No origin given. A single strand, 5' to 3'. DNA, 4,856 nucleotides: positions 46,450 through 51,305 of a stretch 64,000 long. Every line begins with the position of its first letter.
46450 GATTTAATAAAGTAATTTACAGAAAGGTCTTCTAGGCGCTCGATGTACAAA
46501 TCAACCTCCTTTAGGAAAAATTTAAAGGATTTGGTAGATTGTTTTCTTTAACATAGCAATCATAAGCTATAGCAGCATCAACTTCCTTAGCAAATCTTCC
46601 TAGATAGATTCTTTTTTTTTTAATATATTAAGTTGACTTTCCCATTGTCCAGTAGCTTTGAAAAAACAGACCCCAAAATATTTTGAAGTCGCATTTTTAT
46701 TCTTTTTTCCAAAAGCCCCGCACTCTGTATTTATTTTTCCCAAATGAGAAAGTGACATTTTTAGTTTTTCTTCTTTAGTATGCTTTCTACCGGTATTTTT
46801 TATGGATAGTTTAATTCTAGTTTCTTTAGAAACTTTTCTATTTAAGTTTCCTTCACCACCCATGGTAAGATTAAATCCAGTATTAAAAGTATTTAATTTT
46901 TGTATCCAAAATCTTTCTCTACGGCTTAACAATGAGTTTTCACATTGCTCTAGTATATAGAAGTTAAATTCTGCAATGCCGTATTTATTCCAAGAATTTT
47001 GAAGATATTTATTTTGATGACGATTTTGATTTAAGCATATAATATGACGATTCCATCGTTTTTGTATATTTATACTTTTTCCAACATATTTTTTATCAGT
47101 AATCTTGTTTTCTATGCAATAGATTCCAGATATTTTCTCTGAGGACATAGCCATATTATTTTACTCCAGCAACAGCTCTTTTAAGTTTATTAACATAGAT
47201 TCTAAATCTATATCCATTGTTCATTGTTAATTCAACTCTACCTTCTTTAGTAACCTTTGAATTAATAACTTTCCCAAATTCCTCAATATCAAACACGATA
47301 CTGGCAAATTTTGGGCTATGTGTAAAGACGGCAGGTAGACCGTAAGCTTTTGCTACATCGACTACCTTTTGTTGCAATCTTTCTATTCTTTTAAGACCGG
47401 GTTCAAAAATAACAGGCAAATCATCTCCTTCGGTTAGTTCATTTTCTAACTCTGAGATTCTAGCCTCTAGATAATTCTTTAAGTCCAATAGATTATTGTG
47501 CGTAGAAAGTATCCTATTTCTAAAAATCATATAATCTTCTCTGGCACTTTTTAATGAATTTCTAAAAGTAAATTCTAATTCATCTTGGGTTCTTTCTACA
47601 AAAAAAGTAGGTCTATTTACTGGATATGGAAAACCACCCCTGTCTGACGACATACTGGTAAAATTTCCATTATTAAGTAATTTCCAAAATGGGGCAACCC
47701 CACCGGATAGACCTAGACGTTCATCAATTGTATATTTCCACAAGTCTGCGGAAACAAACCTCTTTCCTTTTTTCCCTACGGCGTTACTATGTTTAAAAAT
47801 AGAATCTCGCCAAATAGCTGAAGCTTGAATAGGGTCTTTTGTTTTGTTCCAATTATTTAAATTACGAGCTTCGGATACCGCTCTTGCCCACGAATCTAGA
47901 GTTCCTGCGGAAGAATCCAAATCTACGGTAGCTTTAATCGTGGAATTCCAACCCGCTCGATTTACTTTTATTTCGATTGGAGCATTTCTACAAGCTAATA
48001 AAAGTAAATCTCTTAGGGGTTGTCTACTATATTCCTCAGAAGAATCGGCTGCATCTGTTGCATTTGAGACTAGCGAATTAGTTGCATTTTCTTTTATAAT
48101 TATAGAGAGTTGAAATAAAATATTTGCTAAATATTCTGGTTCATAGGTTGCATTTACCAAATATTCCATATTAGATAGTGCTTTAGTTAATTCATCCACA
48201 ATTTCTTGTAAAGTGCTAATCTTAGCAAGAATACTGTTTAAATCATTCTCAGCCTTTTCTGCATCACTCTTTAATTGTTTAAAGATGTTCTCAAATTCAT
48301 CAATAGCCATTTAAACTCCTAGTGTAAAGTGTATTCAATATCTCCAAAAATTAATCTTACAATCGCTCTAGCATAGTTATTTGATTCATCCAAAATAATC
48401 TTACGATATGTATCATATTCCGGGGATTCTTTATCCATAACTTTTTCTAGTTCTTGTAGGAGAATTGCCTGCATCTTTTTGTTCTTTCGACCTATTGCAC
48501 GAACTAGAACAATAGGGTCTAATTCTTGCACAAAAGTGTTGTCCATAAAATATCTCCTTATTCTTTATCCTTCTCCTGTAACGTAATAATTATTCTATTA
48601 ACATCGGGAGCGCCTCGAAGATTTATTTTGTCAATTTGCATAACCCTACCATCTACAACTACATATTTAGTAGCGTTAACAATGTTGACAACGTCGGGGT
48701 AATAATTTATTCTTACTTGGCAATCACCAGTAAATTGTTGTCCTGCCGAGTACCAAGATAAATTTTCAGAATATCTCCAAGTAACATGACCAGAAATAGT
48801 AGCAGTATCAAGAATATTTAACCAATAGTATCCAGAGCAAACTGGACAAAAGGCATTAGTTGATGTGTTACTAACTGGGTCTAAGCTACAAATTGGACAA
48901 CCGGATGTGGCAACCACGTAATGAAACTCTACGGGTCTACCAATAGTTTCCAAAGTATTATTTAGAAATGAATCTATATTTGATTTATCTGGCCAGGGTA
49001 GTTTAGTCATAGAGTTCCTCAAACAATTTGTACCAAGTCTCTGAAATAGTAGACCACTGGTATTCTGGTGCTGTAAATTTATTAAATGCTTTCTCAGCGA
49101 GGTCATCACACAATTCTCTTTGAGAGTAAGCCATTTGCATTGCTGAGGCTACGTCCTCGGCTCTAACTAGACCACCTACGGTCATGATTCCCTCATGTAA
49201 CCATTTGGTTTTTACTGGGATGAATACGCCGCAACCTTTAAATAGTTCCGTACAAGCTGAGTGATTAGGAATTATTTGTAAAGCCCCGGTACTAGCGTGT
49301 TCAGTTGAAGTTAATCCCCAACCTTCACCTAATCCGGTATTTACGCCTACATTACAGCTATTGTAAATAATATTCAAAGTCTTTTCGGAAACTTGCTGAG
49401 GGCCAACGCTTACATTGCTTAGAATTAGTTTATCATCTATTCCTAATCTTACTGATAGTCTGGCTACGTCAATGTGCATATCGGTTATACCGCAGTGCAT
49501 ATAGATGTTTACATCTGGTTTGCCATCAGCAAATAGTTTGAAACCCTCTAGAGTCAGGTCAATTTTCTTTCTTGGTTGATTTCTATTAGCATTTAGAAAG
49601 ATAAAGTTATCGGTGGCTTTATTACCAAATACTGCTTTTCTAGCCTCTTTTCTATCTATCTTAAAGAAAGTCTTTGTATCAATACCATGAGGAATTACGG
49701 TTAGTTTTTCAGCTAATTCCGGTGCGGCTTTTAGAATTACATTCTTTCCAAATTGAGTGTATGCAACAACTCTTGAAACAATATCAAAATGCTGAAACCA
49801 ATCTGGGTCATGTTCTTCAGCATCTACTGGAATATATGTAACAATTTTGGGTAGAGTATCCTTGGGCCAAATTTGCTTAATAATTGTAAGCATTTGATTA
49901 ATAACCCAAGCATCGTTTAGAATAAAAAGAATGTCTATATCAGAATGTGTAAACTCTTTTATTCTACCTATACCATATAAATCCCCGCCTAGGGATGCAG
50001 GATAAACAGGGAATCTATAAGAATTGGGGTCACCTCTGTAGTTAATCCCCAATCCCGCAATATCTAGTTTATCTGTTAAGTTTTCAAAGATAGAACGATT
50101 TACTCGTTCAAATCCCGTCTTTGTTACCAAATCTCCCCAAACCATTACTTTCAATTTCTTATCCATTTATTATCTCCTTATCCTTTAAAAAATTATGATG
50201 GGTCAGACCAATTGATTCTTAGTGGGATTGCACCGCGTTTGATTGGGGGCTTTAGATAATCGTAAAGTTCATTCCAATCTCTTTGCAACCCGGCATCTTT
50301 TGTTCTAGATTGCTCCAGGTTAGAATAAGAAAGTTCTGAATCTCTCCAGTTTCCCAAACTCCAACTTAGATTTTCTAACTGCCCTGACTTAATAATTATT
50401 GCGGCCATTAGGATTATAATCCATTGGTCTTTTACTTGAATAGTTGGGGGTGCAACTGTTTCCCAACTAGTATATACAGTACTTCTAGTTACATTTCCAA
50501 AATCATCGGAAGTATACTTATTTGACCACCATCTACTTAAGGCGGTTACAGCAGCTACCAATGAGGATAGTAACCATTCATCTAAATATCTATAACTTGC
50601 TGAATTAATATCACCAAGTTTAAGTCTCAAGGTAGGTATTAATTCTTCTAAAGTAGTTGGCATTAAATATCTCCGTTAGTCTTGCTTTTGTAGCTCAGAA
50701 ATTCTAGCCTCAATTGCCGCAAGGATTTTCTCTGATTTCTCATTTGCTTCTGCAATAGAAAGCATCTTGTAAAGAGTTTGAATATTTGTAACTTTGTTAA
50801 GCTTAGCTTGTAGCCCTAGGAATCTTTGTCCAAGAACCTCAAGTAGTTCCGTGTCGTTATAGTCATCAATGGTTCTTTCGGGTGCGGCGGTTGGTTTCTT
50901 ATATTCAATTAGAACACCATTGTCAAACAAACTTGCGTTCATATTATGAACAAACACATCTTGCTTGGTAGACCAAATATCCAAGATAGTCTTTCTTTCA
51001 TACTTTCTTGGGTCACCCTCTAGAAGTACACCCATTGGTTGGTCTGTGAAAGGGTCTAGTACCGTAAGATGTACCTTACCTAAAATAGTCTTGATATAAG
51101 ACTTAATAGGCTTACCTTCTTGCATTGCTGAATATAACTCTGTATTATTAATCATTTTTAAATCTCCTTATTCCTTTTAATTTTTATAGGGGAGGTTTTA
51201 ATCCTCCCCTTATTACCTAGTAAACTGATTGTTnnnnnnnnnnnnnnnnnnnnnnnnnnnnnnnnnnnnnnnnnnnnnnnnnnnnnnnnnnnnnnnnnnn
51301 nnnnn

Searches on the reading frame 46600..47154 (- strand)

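Call 57: search_protein_families(library=pfam, proteins=[window:46600-47154:-], max_evalue=0.05)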
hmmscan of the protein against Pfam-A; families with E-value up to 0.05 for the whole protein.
window:46600-47154:- (184 aa): 2 families
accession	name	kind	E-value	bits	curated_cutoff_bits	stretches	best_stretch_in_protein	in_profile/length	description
PF01541.30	GIY-YIG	-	2.8e-10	40.8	22.6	1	10-89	3-74/78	GIY-YIG catalytic domain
PF07460.16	NUMOD3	-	0.0072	16.7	20.4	1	122-141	1-20/37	NUMOD3 motif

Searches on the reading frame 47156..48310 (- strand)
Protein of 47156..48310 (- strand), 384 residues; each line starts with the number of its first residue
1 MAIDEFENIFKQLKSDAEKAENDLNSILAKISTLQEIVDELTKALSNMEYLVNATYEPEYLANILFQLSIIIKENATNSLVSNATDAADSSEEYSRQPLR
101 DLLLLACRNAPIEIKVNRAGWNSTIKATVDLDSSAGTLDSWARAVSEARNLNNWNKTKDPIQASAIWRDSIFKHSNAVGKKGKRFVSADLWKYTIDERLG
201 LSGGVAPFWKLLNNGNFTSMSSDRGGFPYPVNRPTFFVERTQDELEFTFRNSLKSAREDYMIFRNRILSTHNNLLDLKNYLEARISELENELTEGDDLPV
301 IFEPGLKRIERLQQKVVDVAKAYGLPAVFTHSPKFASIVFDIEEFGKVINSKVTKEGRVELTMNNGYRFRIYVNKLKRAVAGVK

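Call 9: search_protein_families(library=pfam, proteins=[window:47156-48310:-], max_evalue=0.1)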
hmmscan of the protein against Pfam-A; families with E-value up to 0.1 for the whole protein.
window:47156-48310:- (384 aa): 5 families
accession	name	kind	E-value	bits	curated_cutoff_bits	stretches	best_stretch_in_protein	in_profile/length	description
PF25263.1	DUF7863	-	0.0049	17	25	1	23-105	23-105/169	Domain of unknown function (DUF7863)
PF16326.10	ABC_tran_CTD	-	0.026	15.2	32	0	19-49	5-35/69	ABC transporter C-terminal domain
PF07889.17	DUF1664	-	0.043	14.3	34.6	0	3-50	75-122/124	Protein of unknown function (DUF1664)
PF04508.17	Pox_A_type_inc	-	0.055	13.8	21.4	0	284-294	9-19/23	Viral A-type inclusion protein repeat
PF16381.10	Coatomer_g_Cpla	-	0.071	13.7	31.2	0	3-56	9-58/115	Coatomer subunit gamma-1 C-terminal appendage platform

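Call 10: search_protein_families(library=phrogs, proteins=[window:47156-48310:-], max_evalue=0.01)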
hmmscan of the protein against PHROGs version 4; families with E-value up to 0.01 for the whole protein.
window:47156-48310:- (384 aa): 0 families

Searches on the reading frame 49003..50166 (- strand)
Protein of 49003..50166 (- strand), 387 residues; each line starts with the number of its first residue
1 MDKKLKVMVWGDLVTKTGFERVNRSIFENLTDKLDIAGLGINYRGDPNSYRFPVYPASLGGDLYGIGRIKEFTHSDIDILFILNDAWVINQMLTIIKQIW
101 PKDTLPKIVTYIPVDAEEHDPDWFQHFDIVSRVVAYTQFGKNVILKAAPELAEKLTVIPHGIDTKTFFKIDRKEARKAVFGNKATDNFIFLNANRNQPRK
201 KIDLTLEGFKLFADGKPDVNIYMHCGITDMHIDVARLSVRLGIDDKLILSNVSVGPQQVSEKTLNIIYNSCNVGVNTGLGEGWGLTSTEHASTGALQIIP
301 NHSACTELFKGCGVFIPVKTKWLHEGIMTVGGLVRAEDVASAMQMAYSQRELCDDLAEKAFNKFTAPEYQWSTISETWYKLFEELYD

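Call 9: search_protein_families(library=pfam, proteins=[window:49003-50166:-], max_evalue=0.1)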
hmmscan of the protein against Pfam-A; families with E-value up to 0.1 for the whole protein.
window:49003-50166:- (387 aa): 2 families
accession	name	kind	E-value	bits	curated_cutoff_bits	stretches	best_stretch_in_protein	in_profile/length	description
PF00534.26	Glycos_transf_1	-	0.0016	18.5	26.4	1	182-311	10-133/172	Glycosyl transferases group 1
PF20706.3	GT4-conflict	-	0.081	12.3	26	1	179-373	193-380/385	Family 4 Glycosyltransferase in conflict systems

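Call 10: search_protein_families(library=phrogs, proteins=[window:49003-50166:-], max_evalue=0.01)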
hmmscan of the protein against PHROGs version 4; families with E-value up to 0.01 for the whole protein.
window:49003-50166:- (387 aa): 2 families
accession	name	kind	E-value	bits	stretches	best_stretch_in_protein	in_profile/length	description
phrog_2170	-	moron, auxiliary metabolic gene and host takeover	8.8e-37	128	1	11-385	10-372/374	glycosyltransferase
phrog_4356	-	moron, auxiliary metabolic gene and host takeover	0.0021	18.3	1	154-363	107-288/307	glycosyltransferase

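Call 11: search_protein_families(library=ncbifam, proteins=[window:49003-50166:-], max_evalue=0.1)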
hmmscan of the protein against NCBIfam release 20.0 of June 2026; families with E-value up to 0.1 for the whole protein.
window:49003-50166:- (387 aa): 8 families
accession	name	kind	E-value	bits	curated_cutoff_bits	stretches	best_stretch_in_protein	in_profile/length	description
TIGR02149.1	glgA_Coryne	subfamily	0.0013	18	302.4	1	129-383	144-388/391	glycogen synthase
TIGR04157.1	glyco_rSAM_CFB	subfamily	0.0026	16.8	400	1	127-222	167-262/406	TIGR04157 family glycosyltransferase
TIGR02472.1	sucr_P_syn_N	equivalog_domain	0.0066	15.3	576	1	152-312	208-382/439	sucrose-phosphate synthase, putative, glycosyltransferase domain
NF012028.0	PRK15484.1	subfamily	0.0077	15.4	618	1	129-222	139-228/380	lipopolysaccharide N-acetylglucosaminyltransferase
TIGR04047.1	MSMEG_0565_glyc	hypoth_equivalog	0.009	15.1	259.85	1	154-327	160-335/373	MSMEG_0565 family glycosyltransferase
NF038229.1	Glyco4_Geo_Pelo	equivalog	0.011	14.8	400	1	117-229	97-203/338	GPMC system family 4 glycosyltransferase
NF053787.1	GlcN_PG_synth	equivalog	0.019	13.8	480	0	250-316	241-308/361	N-acetylglucosaminyl phosphatidylglycerol synthase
NF049988.1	MGlcDAGSynMgs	equivalog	0.098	12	400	0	153-299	176-317/398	alpha-monoglucosyldiacylglycerol synthase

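Call 98: search_solved_structures(query=A9, max_evalue=0.01, show_alignments=0)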
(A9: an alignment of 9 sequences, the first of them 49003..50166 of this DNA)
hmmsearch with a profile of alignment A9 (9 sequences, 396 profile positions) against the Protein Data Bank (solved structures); distinct sequences matched with E-value up to 0.01: 13.
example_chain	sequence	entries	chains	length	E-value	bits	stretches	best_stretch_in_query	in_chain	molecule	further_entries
3oy2_A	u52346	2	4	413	1.3e-41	146.3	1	8-391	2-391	Glycosyltransferase B736L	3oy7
2f9f_A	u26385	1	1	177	1.1e-05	28.1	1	195-333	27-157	first mannosyl transferase (wbaZ-1)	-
6kih_A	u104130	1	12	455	2.3e-05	26.9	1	154-310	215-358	Tll1590 protein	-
5i45_A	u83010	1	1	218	5.6e-05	25.7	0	269-325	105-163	Glycosyl transferases group 1 family protein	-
6tvp_A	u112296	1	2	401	0.00066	22.2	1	123-390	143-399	Alpha-maltose-1-phosphate synthase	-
3c4q_A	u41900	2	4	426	0.001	21.5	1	136-305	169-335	Predicted glycosyltransferases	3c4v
3c48_A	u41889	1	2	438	0.0012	21.3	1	137-305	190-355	Predicted glycosyltransferases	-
7qsg_A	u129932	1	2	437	0.0012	21.3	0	252-316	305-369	D-inositol 3-phosphate glycosyltransferase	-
9dcm_B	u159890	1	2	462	0.0026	20.2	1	142-324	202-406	Sucrose-phosphate synthase-like protein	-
8vrf_B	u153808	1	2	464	0.0027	20.2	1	142-324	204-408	Sucrose-phosphate synthase-like protein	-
8uag_A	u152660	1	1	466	0.0027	20.1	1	142-324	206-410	Sucrose-phosphate synthase-like protein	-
5huv_A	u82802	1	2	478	0.0084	18.5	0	153-315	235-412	Alpha,alpha-trehalose-phosphate synthase [UDP-forming]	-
5hut_A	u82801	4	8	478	0.0095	18.4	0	153-315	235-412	Alpha,alpha-trehalose-phosphate synthase [UDP-forming]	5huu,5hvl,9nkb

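Call 104: search_dna_similar(query=window:49003-50166:-, collection=phages, mode=protein, max_rows=25, max_evalue=0.00001)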
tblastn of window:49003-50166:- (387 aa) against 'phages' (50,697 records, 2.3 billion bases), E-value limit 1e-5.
Records with a match: 11; places in all: 11; records where one place covers at least 80% of the query: 3.
Best place of each record, by identity: <60% 11.
By first word of the organism name: Flavobacterium 4; Synechococcus 3; Tetrasphaera 2; Microcystis 2.
By host as written in the record: Flavobacterium sp. LMO8 4; Synechococcus sp. CB0101 2; Tetrasphaera jenkinsii 2; Synechococcus sp. PCCC-A2c 1; Microcystis aeruginosa 1; Microcystis elabens 1.
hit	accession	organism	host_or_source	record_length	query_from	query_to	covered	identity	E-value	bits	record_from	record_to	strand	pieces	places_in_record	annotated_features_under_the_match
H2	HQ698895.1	Synechococcus phage S-CBS4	Synechococcus sp. CB0101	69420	6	377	96%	34.6%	1e-60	217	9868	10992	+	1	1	glycosyl transferase group I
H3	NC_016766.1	Synechococcus phage S-CBS4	Synechococcus sp. CB0101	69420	6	377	96%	34.6%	1e-60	217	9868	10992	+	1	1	glycosyltransferase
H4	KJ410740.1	Synechococcus phage S-EIVl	Synechococcus sp. PCCC-A2c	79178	1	385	99%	32.0%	1e-57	208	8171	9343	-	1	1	glycosyl transferase group I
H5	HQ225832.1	Tetrasphaera phage TJE1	Tetrasphaera jenkinsii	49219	2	304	78%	30.5%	1e-33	138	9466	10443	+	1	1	glycosyl transferase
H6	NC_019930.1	Tetrasphaera phage TJE1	Tetrasphaera jenkinsii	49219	2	304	78%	30.5%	1e-33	138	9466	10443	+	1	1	glycosyltransferase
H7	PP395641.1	Microcystis phage Mae-JY09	Microcystis aeruginosa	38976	52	322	70%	24.5%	2e-9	66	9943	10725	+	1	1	RfaG glycosyltransferase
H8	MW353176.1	Flavobacterium phage vB_FspM_immuto_3-5A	Flavobacterium sp. LMO8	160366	54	301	64%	24.5%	9e-7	57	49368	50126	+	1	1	glycosyltransferase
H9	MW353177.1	Flavobacterium phage vB_FspM_immuto_13-6C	Flavobacterium sp. LMO8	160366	54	301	64%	24.5%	9e-7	57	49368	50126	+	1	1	glycosyltransferase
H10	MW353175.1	Flavobacterium phage vB_FspM_immuto_2-6A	Flavobacterium sp. LMO8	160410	54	301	64%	24.5%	9e-7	57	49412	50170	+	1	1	glycosyltransferase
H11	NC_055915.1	Flavobacterium phage vB_FspM_immuto_2-6A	Flavobacterium sp. LMO8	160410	54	301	64%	24.5%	9e-7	57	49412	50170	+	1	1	glycosyltransferase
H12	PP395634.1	Microcystis phage Mel-JY01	Microcystis elabens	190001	155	333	46%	25.8%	4e-8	61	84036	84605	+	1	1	putative glycosyltransferases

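Call 105: get_annotated_region(hit=H3, flank=9000)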
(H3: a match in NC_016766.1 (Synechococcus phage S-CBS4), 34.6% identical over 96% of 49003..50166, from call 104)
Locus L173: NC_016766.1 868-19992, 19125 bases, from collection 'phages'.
description: Synechococcus phage S-CBS4, complete genome.
organism: Synechococcus phage S-CBS4 (NCBI taxid 756275)
taxonomy: Viruses; Duplodnaviria; Heunggongvirae; Uroviricota; Caudoviricetes
host: Synechococcus sp. CB0101; source: -; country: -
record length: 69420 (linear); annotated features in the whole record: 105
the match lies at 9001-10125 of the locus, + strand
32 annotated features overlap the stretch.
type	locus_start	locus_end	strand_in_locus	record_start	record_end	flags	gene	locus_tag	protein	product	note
CDS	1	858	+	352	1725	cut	rnr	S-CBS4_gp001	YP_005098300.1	ribonucleotide reductase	-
CDS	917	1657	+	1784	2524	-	-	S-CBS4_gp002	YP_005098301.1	ribonucleotide reductase class Ia beta subunit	-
CDS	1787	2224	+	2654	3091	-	-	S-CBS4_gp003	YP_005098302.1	endonuclease VII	-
CDS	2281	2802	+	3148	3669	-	-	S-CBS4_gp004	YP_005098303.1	phosphoesterase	-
CDS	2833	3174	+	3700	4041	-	-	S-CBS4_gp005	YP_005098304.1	hypothetical protein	-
CDS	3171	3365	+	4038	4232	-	rnf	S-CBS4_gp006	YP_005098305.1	nitrogen fixation protein-like protein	Rnf-Nqr; similar to Rhodobacter-specific nitrogen fixation protein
CDS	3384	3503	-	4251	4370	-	-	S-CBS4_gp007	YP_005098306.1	hypothetical protein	-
CDS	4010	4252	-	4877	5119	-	-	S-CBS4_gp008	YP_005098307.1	hypothetical protein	-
CDS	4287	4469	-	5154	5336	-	-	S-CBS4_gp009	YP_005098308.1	hypothetical protein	-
CDS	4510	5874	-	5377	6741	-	terL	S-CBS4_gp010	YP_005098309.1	terminase large subunit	-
CDS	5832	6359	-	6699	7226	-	-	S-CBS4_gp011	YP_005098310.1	hypothetical protein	-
CDS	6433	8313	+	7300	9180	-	-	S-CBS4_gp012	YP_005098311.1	portal protein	-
CDS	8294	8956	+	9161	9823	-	-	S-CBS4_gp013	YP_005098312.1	hypothetical protein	-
CDS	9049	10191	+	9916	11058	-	-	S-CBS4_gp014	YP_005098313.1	glycosyltransferase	-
CDS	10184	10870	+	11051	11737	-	-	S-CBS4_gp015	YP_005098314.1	galactosyl transferase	-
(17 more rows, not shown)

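Call 106: get_annotated_region(hit=H6, flank=9000)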
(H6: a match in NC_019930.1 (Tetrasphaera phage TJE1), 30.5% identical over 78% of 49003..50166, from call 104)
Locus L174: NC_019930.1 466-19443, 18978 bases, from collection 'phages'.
description: Tetrasphaera phage TJE1, complete genome.
organism: Tetrasphaera phage TJE1 (NCBI taxid 981335)
taxonomy: Viruses; Duplodnaviria; Heunggongvirae; Uroviricota; Caudoviricetes; Tijeunavirus; Tijeunavirus TJE1
host: Tetrasphaera jenkinsii; source: -; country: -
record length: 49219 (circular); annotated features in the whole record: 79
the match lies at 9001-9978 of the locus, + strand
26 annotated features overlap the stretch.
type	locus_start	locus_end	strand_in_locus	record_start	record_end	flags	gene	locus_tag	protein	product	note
CDS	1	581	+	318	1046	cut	-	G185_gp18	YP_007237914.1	methyltransferase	orf2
CDS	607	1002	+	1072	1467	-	-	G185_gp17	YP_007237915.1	hypothetical protein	orf3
CDS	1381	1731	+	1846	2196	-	-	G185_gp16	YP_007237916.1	single strand binding protein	orf4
CDS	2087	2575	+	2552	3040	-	-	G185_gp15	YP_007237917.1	lytic transglycosylase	orf5; lysozyme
CDS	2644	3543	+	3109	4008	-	-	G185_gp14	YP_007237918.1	hypothetical protein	orf6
CDS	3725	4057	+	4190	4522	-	-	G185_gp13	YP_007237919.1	hypothetical protein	orf7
CDS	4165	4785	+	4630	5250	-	-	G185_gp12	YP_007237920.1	hypothetical protein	orf8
repeat_region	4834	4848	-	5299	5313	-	-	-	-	-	inverted repeat 1 (IR1)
CDS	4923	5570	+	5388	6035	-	-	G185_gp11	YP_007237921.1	nucleotidyl transferase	orf9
CDS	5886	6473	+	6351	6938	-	-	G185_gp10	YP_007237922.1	guanylate kinase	orf10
CDS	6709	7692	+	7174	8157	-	-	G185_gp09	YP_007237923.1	nucleotide-sugar epimerase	orf11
CDS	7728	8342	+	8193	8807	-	-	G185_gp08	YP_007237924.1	methyltransferase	orf12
CDS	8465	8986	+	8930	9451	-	-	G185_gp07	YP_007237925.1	hypothetical protein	orf13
CDS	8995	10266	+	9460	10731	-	-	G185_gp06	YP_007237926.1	glycosyltransferase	orf14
CDS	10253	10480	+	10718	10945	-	-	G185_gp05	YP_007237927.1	hypothetical protein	orf15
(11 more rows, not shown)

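Call 111: get_annotated_region(hit=H4, flank=8000)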
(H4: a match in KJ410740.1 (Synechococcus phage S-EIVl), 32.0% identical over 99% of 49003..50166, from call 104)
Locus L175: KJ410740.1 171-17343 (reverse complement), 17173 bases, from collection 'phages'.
description: Synechococcus phage S-EIVl, complete genome.
organism: Synechococcus phage S-EIVl (NCBI taxid 1468179)
taxonomy: Viruses; Duplodnaviria; Heunggongvirae; Uroviricota; Caudoviricetes
host: Synechococcus sp. PCCC-A2c; source: high arctic lake; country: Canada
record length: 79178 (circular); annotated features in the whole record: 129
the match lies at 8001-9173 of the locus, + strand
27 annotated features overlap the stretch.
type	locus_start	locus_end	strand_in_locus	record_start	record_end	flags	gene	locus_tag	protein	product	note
CDS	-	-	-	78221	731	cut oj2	-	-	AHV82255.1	hypothetical protein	-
CDS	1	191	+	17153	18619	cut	-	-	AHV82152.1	sulfate adenylyltransferase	-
CDS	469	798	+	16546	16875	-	-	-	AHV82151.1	hypothetical protein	-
CDS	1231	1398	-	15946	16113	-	-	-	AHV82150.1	hypothetical protein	-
CDS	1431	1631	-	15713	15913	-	-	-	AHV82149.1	hypothetical protein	-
CDS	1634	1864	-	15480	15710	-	-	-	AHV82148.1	hypothetical protein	-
CDS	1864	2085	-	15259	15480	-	-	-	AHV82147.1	hypothetical protein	-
CDS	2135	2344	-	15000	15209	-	-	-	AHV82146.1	hypothetical protein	-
CDS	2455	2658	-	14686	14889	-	-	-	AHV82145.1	hypothetical protein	-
CDS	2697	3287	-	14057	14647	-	-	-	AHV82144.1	hypothetical protein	-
CDS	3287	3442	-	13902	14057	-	-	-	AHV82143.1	hypothetical protein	-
CDS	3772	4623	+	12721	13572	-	-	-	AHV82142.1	hypothetical protein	-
CDS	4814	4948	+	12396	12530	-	-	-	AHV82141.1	hypothetical protein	-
CDS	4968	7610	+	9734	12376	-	-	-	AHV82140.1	primase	-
CDS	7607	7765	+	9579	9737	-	-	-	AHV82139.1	S-adenosylmethionine decarboxylase proenzyme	DUF206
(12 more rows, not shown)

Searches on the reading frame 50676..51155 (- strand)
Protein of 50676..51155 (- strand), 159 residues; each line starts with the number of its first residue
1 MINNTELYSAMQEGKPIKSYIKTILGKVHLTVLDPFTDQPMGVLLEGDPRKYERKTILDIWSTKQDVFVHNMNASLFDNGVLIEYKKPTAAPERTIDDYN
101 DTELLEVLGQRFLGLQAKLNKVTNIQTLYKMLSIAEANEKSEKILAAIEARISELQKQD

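Call 9: search_protein_families(library=pfam, proteins=[window:50676-51155:-], max_evalue=0.1)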
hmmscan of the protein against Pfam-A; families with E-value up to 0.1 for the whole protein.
window:50676-51155:- (159 aa): 1 family
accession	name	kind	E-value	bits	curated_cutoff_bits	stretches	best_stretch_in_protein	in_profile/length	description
PF13864.11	Enkurin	-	0.081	13.9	23.6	1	93-158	29-91/92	Calmodulin-binding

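Call 10: search_protein_families(library=phrogs, proteins=[window:50676-51155:-], max_evalue=0.01)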
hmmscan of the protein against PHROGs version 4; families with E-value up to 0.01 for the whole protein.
window:50676-51155:- (159 aa): 0 families
